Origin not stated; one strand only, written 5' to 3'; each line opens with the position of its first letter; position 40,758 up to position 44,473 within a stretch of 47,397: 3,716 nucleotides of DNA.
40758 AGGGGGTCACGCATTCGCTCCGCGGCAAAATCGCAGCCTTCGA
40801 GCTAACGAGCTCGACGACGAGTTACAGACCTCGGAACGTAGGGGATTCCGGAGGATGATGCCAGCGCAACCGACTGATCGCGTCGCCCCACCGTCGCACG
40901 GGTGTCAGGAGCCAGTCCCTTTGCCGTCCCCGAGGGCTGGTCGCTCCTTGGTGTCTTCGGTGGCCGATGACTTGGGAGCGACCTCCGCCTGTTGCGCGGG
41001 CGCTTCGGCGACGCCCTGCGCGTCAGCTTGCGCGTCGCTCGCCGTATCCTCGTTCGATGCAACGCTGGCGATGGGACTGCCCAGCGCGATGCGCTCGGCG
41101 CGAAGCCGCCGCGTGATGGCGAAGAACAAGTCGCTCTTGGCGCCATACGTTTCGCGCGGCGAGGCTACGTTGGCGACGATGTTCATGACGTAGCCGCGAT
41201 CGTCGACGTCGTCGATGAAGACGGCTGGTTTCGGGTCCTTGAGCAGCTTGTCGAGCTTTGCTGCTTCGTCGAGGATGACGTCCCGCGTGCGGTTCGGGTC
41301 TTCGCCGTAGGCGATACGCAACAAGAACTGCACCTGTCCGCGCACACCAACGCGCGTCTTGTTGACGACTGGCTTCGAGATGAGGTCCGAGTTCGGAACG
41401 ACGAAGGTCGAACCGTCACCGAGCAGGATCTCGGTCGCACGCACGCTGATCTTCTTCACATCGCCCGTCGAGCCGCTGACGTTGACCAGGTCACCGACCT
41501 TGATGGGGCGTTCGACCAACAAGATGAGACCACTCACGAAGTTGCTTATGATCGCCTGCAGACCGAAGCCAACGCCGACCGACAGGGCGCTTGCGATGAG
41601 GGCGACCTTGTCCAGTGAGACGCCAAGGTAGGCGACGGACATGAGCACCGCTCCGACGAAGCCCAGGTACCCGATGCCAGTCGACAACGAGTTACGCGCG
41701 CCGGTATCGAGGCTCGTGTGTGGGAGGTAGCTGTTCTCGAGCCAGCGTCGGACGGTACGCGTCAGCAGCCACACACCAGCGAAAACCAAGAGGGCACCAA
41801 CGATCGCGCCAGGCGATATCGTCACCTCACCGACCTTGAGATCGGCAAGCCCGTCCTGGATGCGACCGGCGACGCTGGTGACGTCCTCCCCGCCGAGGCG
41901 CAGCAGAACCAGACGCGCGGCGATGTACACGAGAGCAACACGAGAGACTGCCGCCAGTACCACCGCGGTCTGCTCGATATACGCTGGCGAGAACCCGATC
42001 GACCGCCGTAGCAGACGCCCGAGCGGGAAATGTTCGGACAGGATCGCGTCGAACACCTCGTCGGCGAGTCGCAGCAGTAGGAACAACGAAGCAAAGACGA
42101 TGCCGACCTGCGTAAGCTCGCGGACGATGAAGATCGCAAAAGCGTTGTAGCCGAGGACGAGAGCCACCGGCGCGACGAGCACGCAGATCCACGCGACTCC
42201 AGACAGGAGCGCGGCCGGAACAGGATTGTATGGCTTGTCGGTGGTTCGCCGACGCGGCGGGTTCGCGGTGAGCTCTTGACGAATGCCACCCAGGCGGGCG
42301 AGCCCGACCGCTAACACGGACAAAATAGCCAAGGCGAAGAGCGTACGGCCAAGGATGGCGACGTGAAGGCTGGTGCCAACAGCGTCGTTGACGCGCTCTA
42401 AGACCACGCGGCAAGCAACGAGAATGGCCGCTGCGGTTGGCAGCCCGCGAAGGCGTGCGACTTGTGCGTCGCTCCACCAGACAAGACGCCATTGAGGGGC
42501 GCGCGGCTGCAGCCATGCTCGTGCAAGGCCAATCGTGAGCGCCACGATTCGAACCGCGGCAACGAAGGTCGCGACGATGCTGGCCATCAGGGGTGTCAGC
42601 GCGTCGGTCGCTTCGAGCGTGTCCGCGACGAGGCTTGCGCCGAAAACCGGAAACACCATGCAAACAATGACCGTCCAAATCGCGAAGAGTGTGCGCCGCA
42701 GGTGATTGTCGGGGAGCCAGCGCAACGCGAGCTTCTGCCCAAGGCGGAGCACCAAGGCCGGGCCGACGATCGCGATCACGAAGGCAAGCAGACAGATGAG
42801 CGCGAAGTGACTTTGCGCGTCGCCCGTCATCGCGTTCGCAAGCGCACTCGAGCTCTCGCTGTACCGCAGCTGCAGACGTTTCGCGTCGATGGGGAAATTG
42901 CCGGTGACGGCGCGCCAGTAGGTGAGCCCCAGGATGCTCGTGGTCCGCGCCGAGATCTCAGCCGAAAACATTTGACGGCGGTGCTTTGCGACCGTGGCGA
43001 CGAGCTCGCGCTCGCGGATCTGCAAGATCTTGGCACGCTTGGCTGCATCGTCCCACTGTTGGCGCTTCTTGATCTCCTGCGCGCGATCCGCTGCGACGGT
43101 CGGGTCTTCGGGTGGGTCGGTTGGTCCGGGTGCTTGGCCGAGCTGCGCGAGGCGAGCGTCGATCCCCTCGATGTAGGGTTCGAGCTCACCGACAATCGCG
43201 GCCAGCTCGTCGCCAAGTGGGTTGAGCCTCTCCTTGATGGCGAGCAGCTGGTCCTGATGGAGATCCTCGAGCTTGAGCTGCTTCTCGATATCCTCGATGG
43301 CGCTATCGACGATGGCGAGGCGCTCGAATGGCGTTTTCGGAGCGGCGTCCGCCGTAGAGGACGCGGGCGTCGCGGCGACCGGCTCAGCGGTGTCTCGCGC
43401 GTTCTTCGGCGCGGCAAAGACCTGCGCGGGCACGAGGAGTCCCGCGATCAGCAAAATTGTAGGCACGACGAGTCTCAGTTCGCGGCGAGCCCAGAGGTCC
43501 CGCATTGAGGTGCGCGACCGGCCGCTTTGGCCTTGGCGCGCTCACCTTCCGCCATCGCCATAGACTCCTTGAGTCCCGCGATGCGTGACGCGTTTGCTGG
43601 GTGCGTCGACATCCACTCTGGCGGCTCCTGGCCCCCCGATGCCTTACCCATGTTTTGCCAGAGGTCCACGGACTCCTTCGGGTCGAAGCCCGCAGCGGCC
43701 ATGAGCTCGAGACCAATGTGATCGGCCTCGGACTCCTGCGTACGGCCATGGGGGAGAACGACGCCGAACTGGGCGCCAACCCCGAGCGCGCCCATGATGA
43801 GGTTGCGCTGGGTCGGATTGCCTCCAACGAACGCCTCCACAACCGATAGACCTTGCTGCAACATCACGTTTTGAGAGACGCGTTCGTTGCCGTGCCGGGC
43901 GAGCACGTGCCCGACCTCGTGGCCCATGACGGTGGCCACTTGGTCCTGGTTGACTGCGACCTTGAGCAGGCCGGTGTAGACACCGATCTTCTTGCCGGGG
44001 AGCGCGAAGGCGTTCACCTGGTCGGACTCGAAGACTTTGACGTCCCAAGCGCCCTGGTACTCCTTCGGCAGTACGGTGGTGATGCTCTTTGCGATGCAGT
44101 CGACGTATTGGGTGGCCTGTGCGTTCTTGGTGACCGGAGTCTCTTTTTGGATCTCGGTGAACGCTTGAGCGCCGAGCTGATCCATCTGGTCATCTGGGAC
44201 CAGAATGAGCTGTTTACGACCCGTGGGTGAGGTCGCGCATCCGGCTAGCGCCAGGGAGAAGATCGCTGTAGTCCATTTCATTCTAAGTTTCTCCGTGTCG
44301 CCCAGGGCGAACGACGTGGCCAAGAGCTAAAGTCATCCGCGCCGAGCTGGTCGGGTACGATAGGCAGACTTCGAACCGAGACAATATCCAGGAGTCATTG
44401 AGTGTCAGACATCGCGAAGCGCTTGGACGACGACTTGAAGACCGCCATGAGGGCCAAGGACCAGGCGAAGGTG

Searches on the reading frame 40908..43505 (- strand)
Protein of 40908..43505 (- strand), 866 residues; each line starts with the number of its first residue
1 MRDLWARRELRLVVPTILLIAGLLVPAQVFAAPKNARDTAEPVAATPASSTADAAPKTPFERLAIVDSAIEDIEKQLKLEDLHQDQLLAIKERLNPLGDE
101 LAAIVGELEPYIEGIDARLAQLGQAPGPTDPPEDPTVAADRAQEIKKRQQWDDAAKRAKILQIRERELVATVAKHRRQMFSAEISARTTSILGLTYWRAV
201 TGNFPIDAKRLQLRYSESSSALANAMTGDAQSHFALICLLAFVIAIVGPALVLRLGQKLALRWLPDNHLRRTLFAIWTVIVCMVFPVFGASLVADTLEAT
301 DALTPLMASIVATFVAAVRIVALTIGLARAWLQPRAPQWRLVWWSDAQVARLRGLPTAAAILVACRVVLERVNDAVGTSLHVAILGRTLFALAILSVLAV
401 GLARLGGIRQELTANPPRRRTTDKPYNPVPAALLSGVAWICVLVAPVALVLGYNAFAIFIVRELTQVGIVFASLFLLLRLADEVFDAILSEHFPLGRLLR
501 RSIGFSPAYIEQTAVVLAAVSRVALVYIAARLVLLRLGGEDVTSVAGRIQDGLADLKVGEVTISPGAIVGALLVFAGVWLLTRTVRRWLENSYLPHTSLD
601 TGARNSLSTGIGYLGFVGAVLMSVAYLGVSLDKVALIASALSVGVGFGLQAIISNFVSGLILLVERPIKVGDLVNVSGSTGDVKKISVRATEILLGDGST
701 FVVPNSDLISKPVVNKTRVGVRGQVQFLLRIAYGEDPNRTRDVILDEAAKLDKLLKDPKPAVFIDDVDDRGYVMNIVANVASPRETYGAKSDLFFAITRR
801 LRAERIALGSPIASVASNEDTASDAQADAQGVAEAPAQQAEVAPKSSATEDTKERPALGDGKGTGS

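Call 8: search_protein_families(library=pfam, proteins=[window:40908-43505:-], max_evalue=0.0001)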
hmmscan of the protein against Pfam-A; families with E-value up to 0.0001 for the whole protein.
window:40908-43505:- (866 aa): 3 families
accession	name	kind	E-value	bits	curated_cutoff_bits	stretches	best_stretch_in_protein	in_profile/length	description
PF00924.24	MS_channel_2nd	-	7.6e-20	71.2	20.2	1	652-718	2-68/68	Mechanosensitive ion channel, beta-domain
PF12607.13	DUF3772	-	4.7e-08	33.1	25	1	156-212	2-58/63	Protein of unknown function (DUF3772)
PF21082.3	MS_channel_3rd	-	7.1e-06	26.8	21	1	731-807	7-87/88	Mechanosensitive ion channel MscS, C-terminal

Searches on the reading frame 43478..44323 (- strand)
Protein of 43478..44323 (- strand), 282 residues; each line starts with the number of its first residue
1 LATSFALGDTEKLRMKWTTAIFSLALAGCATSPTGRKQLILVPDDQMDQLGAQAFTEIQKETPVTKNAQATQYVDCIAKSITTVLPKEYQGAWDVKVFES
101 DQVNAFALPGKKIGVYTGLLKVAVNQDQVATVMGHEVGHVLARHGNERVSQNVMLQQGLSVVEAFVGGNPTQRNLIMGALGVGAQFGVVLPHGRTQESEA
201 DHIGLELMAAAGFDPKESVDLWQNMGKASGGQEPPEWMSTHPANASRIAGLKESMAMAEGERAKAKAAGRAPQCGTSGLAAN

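Call 8: search_protein_families(library=pfam, proteins=[window:43478-44323:-], max_evalue=0.0001)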
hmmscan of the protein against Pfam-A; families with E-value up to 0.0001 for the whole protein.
window:43478-44323:- (282 aa): 1 family
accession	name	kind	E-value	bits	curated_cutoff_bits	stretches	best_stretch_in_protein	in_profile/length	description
PF01435.24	Peptidase_M48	-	5.4e-39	134.4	20.3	1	71-253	4-184/186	Peptidase family M48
